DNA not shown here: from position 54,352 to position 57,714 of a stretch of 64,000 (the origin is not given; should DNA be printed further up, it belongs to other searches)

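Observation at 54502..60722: Tandem paralogous ~1000-aa T9SS cargo proteins with an uncharacterised Cys-containing N-terminal module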

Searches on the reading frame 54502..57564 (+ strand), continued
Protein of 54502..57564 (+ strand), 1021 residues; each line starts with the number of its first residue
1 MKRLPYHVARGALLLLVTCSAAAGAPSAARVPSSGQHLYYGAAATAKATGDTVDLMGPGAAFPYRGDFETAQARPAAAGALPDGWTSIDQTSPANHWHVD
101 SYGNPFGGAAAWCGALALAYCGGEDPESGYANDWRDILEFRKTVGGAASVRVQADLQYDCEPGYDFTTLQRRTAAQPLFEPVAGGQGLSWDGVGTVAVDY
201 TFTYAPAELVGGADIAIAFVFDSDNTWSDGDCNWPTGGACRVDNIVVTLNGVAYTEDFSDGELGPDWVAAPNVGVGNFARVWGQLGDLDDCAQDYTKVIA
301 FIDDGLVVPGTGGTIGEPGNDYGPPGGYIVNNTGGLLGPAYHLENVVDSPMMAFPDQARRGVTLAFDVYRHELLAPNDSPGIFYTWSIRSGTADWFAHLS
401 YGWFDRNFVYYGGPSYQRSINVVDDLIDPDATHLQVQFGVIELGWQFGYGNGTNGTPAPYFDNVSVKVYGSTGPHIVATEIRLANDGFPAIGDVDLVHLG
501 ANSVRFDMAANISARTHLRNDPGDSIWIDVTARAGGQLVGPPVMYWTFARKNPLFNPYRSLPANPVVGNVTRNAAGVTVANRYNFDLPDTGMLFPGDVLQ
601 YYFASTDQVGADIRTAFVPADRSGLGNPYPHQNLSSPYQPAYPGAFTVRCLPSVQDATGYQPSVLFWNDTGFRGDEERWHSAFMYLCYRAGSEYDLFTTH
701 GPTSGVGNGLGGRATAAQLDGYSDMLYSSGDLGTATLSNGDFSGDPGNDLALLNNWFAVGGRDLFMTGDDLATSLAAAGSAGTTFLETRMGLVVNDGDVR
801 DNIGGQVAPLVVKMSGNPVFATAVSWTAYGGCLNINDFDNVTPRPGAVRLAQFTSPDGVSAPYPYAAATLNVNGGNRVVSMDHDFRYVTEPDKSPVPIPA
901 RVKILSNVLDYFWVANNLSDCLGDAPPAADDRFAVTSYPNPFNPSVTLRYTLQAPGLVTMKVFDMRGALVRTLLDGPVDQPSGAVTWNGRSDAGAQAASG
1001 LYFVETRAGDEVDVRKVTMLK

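Call 26: fold_search(model_id=the predicted structure, library=pdb)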
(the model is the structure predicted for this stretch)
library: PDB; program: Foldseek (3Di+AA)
matches with E <= 10: 1203; with E <= 0.001: 27
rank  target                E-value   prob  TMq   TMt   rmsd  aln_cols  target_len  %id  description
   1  6za2_A                7.1e-06  0.57  0.09  0.09  32.1      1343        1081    9  Crystal structure of dimeric latent PorU from Porphyromonas gingivalis (released 2021-09-29)
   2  4cu7                  1.0e-05  0.96  0.15  0.16  19.9       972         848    7  Unravelling the multiple functions of the architecturally intricate Streptococcus pneumoniae beta-galactosidase, BgaA (released 2014-08-20)
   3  6za2_B                1.2e-05  0.51  0.09  0.09  31.6      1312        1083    9  Crystal structure of dimeric latent PorU from Porphyromonas gingivalis (released 2021-09-29)
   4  4cu6                  1.7e-05  0.90  0.12  0.14  20.6       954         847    7  Unravelling the multiple functions of the architecturally intricate Streptococcus pneumoniae beta-galactosidase, BgaA (released 2014-08-20)
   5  4yu5_A                3.4e-05  1.00  0.10  0.14  14.0       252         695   12  Crystal structure of selenomethionine variant of Bacillus anthracis immune inhibitor A2 peptidase zymogen (released 2015-10-28)
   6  9euj_G                4.3e-05  0.98  0.10  0.13  26.9       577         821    9  Cryo-EM structure of Staphylococcus aureus bacteriophage phi812 baseplate in the post-contraction state - sheath initi (released 2025-04-09)
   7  4cuc_A                4.3e-05  0.82  0.14  0.15  18.4       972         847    8  Unravelling the multiple functions of the architecturally intricate Streptococcus pneumoniae beta-galactosidase, BgaA. (released 2014-08-20)
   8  4yu5_B                4.5e-05  1.00  0.10  0.14  12.9       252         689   13  Crystal structure of selenomethionine variant of Bacillus anthracis immune inhibitor A2 peptidase zymogen (released 2015-10-28)
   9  9vqm_A                4.8e-05  0.69  0.11  0.13  28.3       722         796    8  Cryo-EM structure of Elapor1WT in tetrameric form (released 2025-07-23)
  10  9lc0_N                6.7e-05  0.44  0.10  0.09  30.8       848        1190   10  tail complex of mature phage N4 (released 2025-04-16)
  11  3bga_A                7.0e-05  0.94  0.16  0.16  20.8       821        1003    8  Crystal structure of beta-galactosidase from Bacteroides thetaiotaomicron VPI-5482 (released 2007-12-11)
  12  8u01                  7.4e-05  0.89  0.13  0.14  22.6       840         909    8  Crystal Structure of the Glycoside Hydrolase Family 2 TIM Barrel-domain Containing Protein from Phocaeicola plebeius (released 2023-09-27)
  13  4xup_F                9.9e-05  0.99  0.10  0.27  27.4       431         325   14  Structure of the N-terminal CBM22-1-CBM22-2 tandem domain from Paenibacillus barcinonensis Xyn10C (released 2015-06-03)
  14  2vzu_A                1.1e-04  0.63  0.11  0.13  23.2       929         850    9  Complex of Amycolatopsis orientalis exo-chitosanase CsxA D469A with PNP-beta-D-glucosamine (released 2008-10-14)
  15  4yu6_B                1.3e-04  1.00  0.11  0.15  16.4       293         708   14  Crystal structure of Bacillus anthracis immune inhibitor A2 peptidase zymogen (released 2015-10-28)
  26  2gk3_A                8.1e-04  1.00  0.16  0.57   7.6       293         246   13  Cytoplasmic Protein STM3548 from Salmonella typhimurium (released 2006-05-02)
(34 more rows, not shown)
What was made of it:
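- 56437..57276 (+): Gene A D4 (aa 646-925): alpha/beta domain with a class I glutamine-amidotransferase-like (flavodoxin-like) fold. It holds the Gly-rich loop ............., TGDD and invariant C832. No conserved His. Foldseek match to 2gk3 (STM3548): probability 1.00, target TM-score 0.57 (call 26).
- On Class I glutamine amidotransferase-like superfamily (ThuA / DUF1355 / DUF4159): 2gk3 matches at probability 1.00 with target TM-score 0.57 over 293 columns (call 26).
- On PorU / peptidase C25 (gingipain-like): The PorU Foldseek hit has probability 0.51-0.57 and TM-score 0.09 (call 26).
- Closest known: Class I glutamine-amidotransferase-like domains of unknown function. Same: It matches 2gk3 with Foldseek probability 1.0 and target TM-score 0.57 (call 26).
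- D4 matches STM3548 (2gk3): probability 1.0, target TM-score 0.57 (call 26). Full-length Foldseek also lists multi-domain GH2 enzymes at probability 0.9-0.96, although with TM-scores of about 0.15 (call 26).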

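Call 29: find_related_loci(query=A1, collection=genome_contigs, flank=8000)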
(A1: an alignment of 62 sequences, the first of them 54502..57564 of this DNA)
Query A1 (1021 aa) in genome_contigs; peptide patterns used: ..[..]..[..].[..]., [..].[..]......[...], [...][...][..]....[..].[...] (x = any residue, [..] = any of these).
290 stretches matched a pattern; 232 encode a relative of the query (tblastn E <= 1e-3); the best 80 are kept; 73 distinct loci.
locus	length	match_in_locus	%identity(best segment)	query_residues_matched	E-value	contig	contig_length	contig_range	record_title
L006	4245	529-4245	76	15-1021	0e+0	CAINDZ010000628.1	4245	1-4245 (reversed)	uncultured bacterium isolate LaPlata-b_bin-2430 genome assembly, contig: bin-2430:628/790, whole genome shotgun sequence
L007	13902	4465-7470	66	12-1021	0e+0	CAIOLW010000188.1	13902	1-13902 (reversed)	uncultured bacterium isolate LJ_bin-5039 genome assembly, contig: bin-5039:188/391, whole genome shotgun sequence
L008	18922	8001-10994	67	15-1021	0e+0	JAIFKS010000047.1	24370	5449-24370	MAG: bacterium isolate bin_118 scaffold_1556, whole genome shotgun sequence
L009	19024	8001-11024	65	1-1021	0e+0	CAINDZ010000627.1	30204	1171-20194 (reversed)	uncultured bacterium isolate LaPlata-b_bin-2430 genome assembly, contig: bin-2430:627/790, whole genome shotgun sequence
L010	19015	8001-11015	65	1-1021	0e+0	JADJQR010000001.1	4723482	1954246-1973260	MAG: bacterium isolate Fred_18-Q3-R57-64_MAXAC.288 tig00000189-10-47221210, whole genome shotgun sequence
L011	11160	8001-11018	64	1-1021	0e+0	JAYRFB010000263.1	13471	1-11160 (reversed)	MAG: Candidatus Krumholzibacteriia bacterium isolate SH_SHASGE3bin.21 k141_1635293, whole genome shotgun sequence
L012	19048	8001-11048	62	4-1021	0e+0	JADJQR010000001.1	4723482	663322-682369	MAG: bacterium isolate Fred_18-Q3-R57-64_MAXAC.288 tig00000189-10-47221210, whole genome shotgun sequence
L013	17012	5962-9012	64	1-1021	0e+0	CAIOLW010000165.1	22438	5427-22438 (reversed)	uncultured bacterium isolate LJ_bin-5039 genome assembly, contig: bin-5039:165/391, whole genome shotgun sequence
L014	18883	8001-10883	60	46-1021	0e+0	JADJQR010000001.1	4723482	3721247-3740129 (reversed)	MAG: bacterium isolate Fred_18-Q3-R57-64_MAXAC.288 tig00000189-10-47221210, whole genome shotgun sequence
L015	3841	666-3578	59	46-1021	0e+0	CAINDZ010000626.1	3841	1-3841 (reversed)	uncultured bacterium isolate LaPlata-b_bin-2430 genome assembly, contig: bin-2430:626/790, whole genome shotgun sequence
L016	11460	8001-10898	59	47-1021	0e+0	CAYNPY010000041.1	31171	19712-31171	MAG TPA_asm: uncultured Fibrobacteraceae bacterium isolate SRP239054_co1_159 genome assembly, contig: NODE_921_length_31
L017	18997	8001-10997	56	15-1021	0e+0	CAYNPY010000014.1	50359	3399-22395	MAG TPA_asm: uncultured Fibrobacteraceae bacterium isolate SRP239054_co1_159 genome assembly, contig: NODE_373_length_50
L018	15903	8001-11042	55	1-1021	0e+0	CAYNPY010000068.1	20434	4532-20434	MAG TPA_asm: uncultured Fibrobacteraceae bacterium isolate SRP239054_co1_159 genome assembly, contig: NODE_1783_length_2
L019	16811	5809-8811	66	1-1021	0e+0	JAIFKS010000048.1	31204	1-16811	MAG: bacterium isolate bin_118 scaffold_815, whole genome shotgun sequence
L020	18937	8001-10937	53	12-1021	0e+0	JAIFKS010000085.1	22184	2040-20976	MAG: bacterium isolate bin_118 scaffold_1929, whole genome shotgun sequence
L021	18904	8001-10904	64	47-1021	0e+0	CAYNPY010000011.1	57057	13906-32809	MAG TPA_asm: uncultured Fibrobacteraceae bacterium isolate SRP239054_co1_159 genome assembly, contig: NODE_298_length_57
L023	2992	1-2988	60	47-1021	0e+0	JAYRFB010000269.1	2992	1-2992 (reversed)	MAG: Candidatus Krumholzibacteriia bacterium isolate SH_SHASGE3bin.21 k141_1689463, whole genome shotgun sequence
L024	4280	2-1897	66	382-1021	0e+0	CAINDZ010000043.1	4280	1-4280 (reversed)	uncultured bacterium isolate LaPlata-b_bin-2430 genome assembly, contig: bin-2430:043/790, whole genome shotgun sequence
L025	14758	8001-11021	46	3-1021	0e+0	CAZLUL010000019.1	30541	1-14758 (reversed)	MAG TPA_asm: uncultured Fibrobacteraceae bacterium isolate SRP155585_co2_84 genome assembly, contig: NODE_534_length_305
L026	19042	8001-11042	44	1-1021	0e+0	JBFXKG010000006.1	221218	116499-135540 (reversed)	MAG: Candidatus Krumholzibacteriia bacterium isolate CA_2019_TPIn_7 NODE_200_length_221218_cov_7.099868_TPIn, whole geno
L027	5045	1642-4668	44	1-1021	0e+0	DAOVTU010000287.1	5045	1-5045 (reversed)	MAG TPA_asm: Candidatus Krumholzibacteriia bacterium isolate CSMAG_1661 CSMAG_1661_k141_14563_length_5045_cov_9.9604, wh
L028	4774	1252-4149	47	47-1021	0e+0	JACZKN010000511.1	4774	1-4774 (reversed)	MAG: Candidatus Krumholzibacteriia bacterium isolate MAG46 bacteria_3_contig_1283973, whole genome shotgun sequence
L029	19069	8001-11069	44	1-1021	0e+0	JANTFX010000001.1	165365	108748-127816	MAG: Candidatus Krumholzibacteriia bacterium isolate bin10023 c_000000000003, whole genome shotgun sequence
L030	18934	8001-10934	45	28-1021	0e+0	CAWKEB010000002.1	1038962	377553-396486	MAG: Candidatus Krumholzibacteria bacterium isolate MFD04716.bin.2.70 genome assembly, contig: contig_25798, whole genom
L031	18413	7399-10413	43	1-1021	0e+0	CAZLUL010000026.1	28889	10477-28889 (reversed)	MAG TPA_asm: uncultured Fibrobacteraceae bacterium isolate SRP155585_co2_84 genome assembly, contig: NODE_601_length_288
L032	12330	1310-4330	44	1-1021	0e+0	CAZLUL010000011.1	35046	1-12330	MAG TPA_asm: uncultured Fibrobacteraceae bacterium isolate SRP155585_co2_84 genome assembly, contig: NODE_381_length_350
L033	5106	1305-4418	43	1-1021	0e+0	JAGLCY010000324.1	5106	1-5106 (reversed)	MAG: Candidatus Krumholzibacteriia bacterium isolate SW_4_19 ROV167.bin.19.fa_324, whole genome shotgun sequence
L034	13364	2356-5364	43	1-1021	0e+0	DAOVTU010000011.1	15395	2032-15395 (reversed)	MAG TPA_asm: Candidatus Krumholzibacteriia bacterium isolate CSMAG_1661 CSMAG_1661_k141_2392354_length_15395_cov_17.5284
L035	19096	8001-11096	45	1-1021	0e+0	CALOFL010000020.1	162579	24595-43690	MAG: Candidatus Krumholzibacteriia bacterium isolate HOU_bin.0013 genome assembly, contig: contig_24290, whole genome sh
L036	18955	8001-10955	45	31-1021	0e+0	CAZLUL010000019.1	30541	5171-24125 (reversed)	MAG TPA_asm: uncultured Fibrobacteraceae bacterium isolate SRP155585_co2_84 genome assembly, contig: NODE_534_length_305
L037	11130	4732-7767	44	35-1021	0e+0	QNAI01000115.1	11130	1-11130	MAG: Verrucomicrobia bacterium isolate B12_G4 B12_Guay4_scaffold_05589, whole genome shotgun sequence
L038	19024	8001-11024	44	1-1021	0e+0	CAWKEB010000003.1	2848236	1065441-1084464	MAG: Candidatus Krumholzibacteria bacterium isolate MFD04716.bin.2.70 genome assembly, contig: contig_4355, whole genome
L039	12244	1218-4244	45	9-1021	0e+0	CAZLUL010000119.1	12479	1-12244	MAG TPA_asm: uncultured Fibrobacteraceae bacterium isolate SRP155585_co2_84 genome assembly, contig: NODE_3409_length_12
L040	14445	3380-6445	43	20-1021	0e+0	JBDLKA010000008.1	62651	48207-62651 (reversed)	MAG: Candidatus Krumholzibacteriota bacterium isolate MAG120 MAG120_8, whole genome shotgun sequence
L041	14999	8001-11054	44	1-1021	0e+0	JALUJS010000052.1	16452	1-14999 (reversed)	MAG: Candidatus Krumholzibacteriia bacterium isolate S144_metabat2_scaf2bin.036 S144_NODE_1137_length_16452_cov_1.632466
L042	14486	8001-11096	44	6-1021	0e+0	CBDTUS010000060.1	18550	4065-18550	MAG TPA_asm: uncultured bacterium isolate SRR7614711_binner13_Refined_44 genome assembly, contig: ERZ23877654.545, whole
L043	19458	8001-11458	46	51-1021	0e+0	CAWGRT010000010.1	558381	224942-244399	MAG: Candidatus Krumholzibacteria bacterium isolate MFD05684.bin.2.24 genome assembly, contig: contig_42613, whole genom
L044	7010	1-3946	45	8-1021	0e+0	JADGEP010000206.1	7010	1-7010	MAG: Candidatus Krumholzibacteriia bacterium isolate BB39 NODE_206_length_7010_cov_2.892399, whole genome shotgun sequen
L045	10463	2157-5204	45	1-1021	0e+0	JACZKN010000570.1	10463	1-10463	MAG: Candidatus Krumholzibacteriia bacterium isolate MAG46 bacteria_3_contig_1472687, whole genome shotgun sequence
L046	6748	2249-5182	45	38-1021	0e+0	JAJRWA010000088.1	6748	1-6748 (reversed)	MAG: Candidatus Krumholzibacteriota bacterium isolate Dive96_bin2.115 k141_1391520, whole genome shotgun sequence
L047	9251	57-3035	45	30-1021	0e+0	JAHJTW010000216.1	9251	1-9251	MAG: bacterium isolate OS_PC_MetaG.mb.70 OS_PC_MetaG.mb.70_k141_547159, whole genome shotgun sequence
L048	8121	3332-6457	42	1-1021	0e+0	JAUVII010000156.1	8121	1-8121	MAG: Candidatus Krumholzibacteriia bacterium isolate CSMAG_424 CSMAG_424_k127_2075472_length_8121_cov_41.0608, whole gen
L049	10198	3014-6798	44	30-1021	0e+0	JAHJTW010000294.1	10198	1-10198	MAG: bacterium isolate OS_PC_MetaG.mb.70 OS_PC_MetaG.mb.70_k141_710638, whole genome shotgun sequence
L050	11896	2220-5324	43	4-1021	0e+0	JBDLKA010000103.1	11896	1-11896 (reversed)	MAG: Candidatus Krumholzibacteriota bacterium isolate MAG120 MAG120_103, whole genome shotgun sequence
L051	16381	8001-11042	44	1-1021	0e+0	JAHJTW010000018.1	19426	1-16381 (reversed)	MAG: bacterium isolate OS_PC_MetaG.mb.70 OS_PC_MetaG.mb.70_k141_38235, whole genome shotgun sequence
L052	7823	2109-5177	42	12-1021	0e+0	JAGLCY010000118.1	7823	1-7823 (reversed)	MAG: Candidatus Krumholzibacteriia bacterium isolate SW_4_19 ROV167.bin.19.fa_118, whole genome shotgun sequence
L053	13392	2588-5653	41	3-1021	0e+0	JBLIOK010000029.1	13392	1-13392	MAG: Candidatus Krumholzibacteriia bacterium isolate 3300053785_160 Ga0535658_0012357, whole genome shotgun sequence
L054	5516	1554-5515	42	1-1021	0e+0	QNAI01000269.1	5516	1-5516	MAG: Verrucomicrobia bacterium isolate B12_G4 B12_Guay4_scaffold_21347, whole genome shotgun sequence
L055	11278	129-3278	42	1-1021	0e+0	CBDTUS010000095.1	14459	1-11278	MAG TPA_asm: uncultured bacterium isolate SRR7614711_binner13_Refined_44 genome assembly, contig: ERZ23877654.993, whole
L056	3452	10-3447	45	14-1021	0e+0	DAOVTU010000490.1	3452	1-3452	MAG TPA_asm: Candidatus Krumholzibacteriia bacterium isolate CSMAG_1661 CSMAG_1661_k141_4444707_length_3452_cov_16.0000,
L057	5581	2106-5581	43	1-1021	0e+0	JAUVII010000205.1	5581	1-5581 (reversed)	MAG: Candidatus Krumholzibacteriia bacterium isolate CSMAG_424 CSMAG_424_k127_354506_length_5581_cov_23.9932, whole geno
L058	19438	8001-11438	45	30-1021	0e+0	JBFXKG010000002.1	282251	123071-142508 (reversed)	MAG: Candidatus Krumholzibacteriia bacterium isolate CA_2019_TPIn_7 NODE_124_length_282251_cov_7.175692_TPIn, whole geno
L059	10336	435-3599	42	2-1021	0e+0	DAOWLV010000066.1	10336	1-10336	MAG TPA_asm: Candidatus Krumholzibacteriia bacterium isolate CSMAG_2985 CSMAG_2985_k141_1006799_length_10336_cov_61.9265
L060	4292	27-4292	43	13-1021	0e+0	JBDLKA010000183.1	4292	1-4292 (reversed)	MAG: Candidatus Krumholzibacteriota bacterium isolate MAG120 MAG120_183, whole genome shotgun sequence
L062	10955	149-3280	42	1-1021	0e+0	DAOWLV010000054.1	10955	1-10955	MAG TPA_asm: Candidatus Krumholzibacteriia bacterium isolate CSMAG_2985 CSMAG_2985_k141_1352472_length_10955_cov_26.7571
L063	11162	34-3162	42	1-1021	0e+0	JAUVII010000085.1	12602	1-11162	MAG: Candidatus Krumholzibacteriia bacterium isolate CSMAG_424 CSMAG_424_k127_972775_length_12602_cov_68.0627, whole gen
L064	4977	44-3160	41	1-1021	0e+0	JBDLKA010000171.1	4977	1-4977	MAG: Candidatus Krumholzibacteriota bacterium isolate MAG120 MAG120_171, whole genome shotgun sequence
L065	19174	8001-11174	40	1-1021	0e+0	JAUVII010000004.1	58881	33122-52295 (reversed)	MAG: Candidatus Krumholzibacteriia bacterium isolate CSMAG_424 CSMAG_424_k127_437003_length_58881_cov_85.5076, whole gen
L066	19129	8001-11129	41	1-1021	0e+0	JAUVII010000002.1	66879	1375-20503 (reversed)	MAG: Candidatus Krumholzibacteriia bacterium isolate CSMAG_424 CSMAG_424_k127_1608897_length_66879_cov_199.3302, whole g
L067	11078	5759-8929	41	1-1021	0e+0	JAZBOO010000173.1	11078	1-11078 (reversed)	MAG: Candidatus Krumholzibacteriia bacterium isolate bin.63 k117_4329404, whole genome shotgun sequence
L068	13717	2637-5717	41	1-1021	0e+0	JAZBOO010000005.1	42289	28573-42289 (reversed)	MAG: Candidatus Krumholzibacteriia bacterium isolate bin.63 k117_235146, whole genome shotgun sequence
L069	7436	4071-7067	43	2-1021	0e+0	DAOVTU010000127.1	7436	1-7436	MAG TPA_asm: Candidatus Krumholzibacteriia bacterium isolate CSMAG_1661 CSMAG_1661_k141_404642_length_7436_cov_11.4961,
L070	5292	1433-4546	41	1-1021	0e+0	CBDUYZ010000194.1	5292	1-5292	MAG TPA_asm: uncultured bacterium isolate SRR21487743_metabat2_30 genome assembly, contig: ERZ25748485.7659, whole genom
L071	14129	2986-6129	41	1-1021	0e+0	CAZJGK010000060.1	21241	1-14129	MAG TPA_asm: uncultured Fibrobacteraceae bacterium isolate binchicken_co150_663 genome assembly, contig: NODE_5395_lengt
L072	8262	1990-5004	42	30-1021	0e+0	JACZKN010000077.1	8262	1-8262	MAG: Candidatus Krumholzibacteriia bacterium isolate MAG46 bacteria_3_contig_158830, whole genome shotgun sequence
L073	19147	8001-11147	41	1-1021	0e+0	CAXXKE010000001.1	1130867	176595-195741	MAG: Candidatus Krumholzibacteriia bacterium isolate 6e48df6a-8f97-42e3-8007-6ecbf69f3fc6 genome assembly, contig: conti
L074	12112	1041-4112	41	1-1021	0e+0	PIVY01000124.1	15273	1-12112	MAG: bacterium isolate Glo_17 GloG15_CONTIG4667, whole genome shotgun sequence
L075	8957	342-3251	47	41-1021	0e+0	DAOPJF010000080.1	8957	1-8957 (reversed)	MAG TPA_asm: Candidatus Krumholzibacteriia bacterium isolate AMR_MDS_3284 NODE_8224_length_8957_cov_4.437879, whole geno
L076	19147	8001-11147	41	1-1021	0e+0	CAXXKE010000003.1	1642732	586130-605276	MAG: Candidatus Krumholzibacteriia bacterium isolate 6e48df6a-8f97-42e3-8007-6ecbf69f3fc6 genome assembly, contig: conti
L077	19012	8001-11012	41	33-1021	0e+0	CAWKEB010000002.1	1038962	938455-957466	MAG: Candidatus Krumholzibacteria bacterium isolate MFD04716.bin.2.70 genome assembly, contig: contig_25798, whole genom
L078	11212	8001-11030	41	1-1021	0e+0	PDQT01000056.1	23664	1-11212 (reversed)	MAG: bacterium DOLZORAL124_64_63 isolate DOLZORAL124_64_63 DolZOral124_scaffold_9665_curated, whole genome shotgun seque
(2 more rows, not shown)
